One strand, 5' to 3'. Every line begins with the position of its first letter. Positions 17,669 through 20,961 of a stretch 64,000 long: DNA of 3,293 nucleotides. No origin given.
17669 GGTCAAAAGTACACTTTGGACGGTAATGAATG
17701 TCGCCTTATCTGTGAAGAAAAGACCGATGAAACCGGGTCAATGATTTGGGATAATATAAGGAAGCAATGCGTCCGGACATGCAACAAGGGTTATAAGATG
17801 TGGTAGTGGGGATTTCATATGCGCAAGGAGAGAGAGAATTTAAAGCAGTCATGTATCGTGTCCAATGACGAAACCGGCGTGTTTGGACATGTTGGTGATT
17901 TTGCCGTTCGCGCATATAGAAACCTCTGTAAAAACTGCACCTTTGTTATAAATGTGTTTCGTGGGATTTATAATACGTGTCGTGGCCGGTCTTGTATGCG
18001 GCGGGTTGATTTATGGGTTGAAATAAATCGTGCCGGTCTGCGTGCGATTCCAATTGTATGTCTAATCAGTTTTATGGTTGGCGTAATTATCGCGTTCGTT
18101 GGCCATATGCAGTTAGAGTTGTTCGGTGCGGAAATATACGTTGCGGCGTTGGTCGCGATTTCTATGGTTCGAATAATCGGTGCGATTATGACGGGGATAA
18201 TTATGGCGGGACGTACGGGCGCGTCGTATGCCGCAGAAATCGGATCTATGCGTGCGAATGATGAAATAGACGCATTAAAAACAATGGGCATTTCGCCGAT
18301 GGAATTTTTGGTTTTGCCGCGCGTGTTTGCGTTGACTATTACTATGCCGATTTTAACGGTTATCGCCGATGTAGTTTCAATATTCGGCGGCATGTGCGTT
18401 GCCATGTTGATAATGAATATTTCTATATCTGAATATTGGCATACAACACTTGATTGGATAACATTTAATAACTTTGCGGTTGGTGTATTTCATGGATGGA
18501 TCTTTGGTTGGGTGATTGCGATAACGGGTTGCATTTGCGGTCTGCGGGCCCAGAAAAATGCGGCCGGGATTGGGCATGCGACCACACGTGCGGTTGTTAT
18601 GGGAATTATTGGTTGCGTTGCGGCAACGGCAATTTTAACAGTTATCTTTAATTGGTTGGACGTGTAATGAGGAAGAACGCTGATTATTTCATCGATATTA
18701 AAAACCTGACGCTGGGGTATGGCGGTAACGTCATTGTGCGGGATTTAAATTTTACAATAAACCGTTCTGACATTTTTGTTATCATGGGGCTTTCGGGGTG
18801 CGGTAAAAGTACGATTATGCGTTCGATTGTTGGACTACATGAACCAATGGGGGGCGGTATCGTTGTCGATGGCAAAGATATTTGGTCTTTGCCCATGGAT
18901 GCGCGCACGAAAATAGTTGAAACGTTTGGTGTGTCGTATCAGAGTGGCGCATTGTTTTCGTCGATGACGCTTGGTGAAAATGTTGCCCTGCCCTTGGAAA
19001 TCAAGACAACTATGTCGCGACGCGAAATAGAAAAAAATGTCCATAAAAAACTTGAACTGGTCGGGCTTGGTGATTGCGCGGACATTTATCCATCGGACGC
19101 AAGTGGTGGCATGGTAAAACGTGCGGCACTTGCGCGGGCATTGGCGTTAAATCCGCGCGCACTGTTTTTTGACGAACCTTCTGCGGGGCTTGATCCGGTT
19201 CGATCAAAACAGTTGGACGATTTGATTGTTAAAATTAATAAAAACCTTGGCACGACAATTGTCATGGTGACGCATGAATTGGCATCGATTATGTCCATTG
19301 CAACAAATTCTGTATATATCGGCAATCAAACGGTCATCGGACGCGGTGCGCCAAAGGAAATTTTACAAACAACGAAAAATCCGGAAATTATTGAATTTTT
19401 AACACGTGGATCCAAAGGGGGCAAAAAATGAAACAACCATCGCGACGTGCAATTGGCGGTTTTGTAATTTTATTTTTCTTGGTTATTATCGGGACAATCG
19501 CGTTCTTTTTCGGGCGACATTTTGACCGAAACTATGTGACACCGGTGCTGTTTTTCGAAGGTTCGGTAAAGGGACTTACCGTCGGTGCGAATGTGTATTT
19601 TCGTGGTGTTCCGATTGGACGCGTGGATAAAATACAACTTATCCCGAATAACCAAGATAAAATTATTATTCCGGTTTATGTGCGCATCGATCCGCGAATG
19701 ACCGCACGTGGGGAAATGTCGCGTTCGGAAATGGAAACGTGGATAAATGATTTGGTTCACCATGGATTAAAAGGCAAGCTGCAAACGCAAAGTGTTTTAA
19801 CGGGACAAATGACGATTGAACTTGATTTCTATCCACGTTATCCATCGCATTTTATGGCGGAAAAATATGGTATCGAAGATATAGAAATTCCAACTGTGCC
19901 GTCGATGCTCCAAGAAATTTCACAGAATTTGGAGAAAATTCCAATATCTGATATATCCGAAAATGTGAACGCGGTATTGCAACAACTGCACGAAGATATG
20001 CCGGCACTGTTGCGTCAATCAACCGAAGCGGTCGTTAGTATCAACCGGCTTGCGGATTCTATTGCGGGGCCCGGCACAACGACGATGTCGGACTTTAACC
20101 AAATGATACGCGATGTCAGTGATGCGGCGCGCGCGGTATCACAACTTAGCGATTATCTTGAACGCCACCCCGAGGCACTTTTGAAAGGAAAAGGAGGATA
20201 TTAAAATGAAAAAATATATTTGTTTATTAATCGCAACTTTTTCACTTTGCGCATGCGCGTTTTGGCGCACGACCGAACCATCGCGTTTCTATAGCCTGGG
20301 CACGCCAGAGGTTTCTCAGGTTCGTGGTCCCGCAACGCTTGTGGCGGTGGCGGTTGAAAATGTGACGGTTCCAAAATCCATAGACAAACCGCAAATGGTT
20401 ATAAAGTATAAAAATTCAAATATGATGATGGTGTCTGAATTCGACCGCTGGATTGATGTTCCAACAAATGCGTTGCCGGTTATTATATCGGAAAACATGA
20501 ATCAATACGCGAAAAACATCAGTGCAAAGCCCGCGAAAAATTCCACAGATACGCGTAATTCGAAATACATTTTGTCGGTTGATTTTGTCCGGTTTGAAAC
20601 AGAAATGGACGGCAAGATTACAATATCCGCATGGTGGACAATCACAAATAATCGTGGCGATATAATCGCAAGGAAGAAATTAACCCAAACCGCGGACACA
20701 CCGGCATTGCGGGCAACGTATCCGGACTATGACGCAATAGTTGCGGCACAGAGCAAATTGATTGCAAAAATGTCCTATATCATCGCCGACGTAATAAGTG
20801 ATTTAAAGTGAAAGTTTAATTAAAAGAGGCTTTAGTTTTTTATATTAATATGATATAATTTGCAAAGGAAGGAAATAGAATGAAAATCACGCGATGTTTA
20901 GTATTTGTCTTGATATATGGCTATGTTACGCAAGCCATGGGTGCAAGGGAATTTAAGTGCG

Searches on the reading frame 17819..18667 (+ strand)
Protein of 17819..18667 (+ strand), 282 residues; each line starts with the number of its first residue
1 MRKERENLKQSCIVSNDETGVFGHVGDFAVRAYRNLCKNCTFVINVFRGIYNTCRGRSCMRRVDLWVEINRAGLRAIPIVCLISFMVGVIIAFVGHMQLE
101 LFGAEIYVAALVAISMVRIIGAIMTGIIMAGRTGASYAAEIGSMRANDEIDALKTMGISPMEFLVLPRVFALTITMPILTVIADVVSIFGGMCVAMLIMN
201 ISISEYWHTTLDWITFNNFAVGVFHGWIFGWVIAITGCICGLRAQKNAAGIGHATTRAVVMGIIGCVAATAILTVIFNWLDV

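Call 92: search_protein_families(library=pfam, proteins=[window:17819-18667:+], max_evalue=0.00001)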
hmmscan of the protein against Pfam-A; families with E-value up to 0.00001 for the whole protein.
window:17819-18667:+ (282 aa): 1 family
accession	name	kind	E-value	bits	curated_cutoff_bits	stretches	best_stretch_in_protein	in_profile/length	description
PF02405.21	MlaE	-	7.6e-68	228.7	22.5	1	68-276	4-212/212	Permease MlaE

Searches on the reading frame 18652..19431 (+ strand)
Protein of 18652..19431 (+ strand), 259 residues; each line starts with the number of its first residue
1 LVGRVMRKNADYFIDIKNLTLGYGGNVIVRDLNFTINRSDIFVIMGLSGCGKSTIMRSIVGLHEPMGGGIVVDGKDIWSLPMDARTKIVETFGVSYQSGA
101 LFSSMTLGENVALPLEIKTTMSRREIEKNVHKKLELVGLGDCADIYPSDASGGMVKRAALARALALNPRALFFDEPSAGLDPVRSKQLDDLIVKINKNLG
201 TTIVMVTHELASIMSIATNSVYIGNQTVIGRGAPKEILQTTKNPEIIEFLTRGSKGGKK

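Call 92: search_protein_families(library=pfam, proteins=[window:18652-19431:+], max_evalue=0.00001)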
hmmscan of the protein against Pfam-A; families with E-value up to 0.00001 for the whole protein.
window:18652-19431:+ (259 aa): 2 families
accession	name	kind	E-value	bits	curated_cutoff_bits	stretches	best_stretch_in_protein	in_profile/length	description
PF00005.33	ABC_tran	-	1.4e-25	90.9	25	1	30-177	2-136/137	ABC transporter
PF13304.12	AAA_21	-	1.3e-08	35.7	27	0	133-210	221-300/304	AAA domain, putative AbiEii toxin, Type IV TA system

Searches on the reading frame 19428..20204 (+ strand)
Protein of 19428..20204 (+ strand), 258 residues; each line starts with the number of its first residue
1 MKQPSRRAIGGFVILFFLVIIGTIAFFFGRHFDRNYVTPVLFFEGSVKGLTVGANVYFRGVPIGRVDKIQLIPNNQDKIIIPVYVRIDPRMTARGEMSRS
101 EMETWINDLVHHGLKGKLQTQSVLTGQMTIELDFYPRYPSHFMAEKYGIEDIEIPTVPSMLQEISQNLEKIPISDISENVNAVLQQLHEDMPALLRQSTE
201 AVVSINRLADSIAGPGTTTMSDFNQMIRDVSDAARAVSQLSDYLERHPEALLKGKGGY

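Call 92: search_protein_families(library=pfam, proteins=[window:19428-20204:+], max_evalue=0.00001)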
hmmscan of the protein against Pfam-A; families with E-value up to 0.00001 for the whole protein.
window:19428-20204:+ (258 aa): 1 family
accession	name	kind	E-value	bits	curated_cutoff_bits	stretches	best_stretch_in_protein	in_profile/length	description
PF02470.25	MlaD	-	2.6e-11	44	25.1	1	46-134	11-80/81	MlaD protein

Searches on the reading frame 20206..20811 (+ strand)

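Call 92: search_protein_families(library=pfam, proteins=[window:20206-20811:+], max_evalue=0.00001)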
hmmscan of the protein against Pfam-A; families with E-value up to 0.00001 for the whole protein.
window:20206-20811:+ (201 aa): 1 family
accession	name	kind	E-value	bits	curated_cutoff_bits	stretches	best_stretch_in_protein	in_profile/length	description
PF03886.18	ABC_trans_aux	-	2.1e-19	70.1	26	1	29-194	1-161/161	ABC-type transport auxiliary lipoprotein component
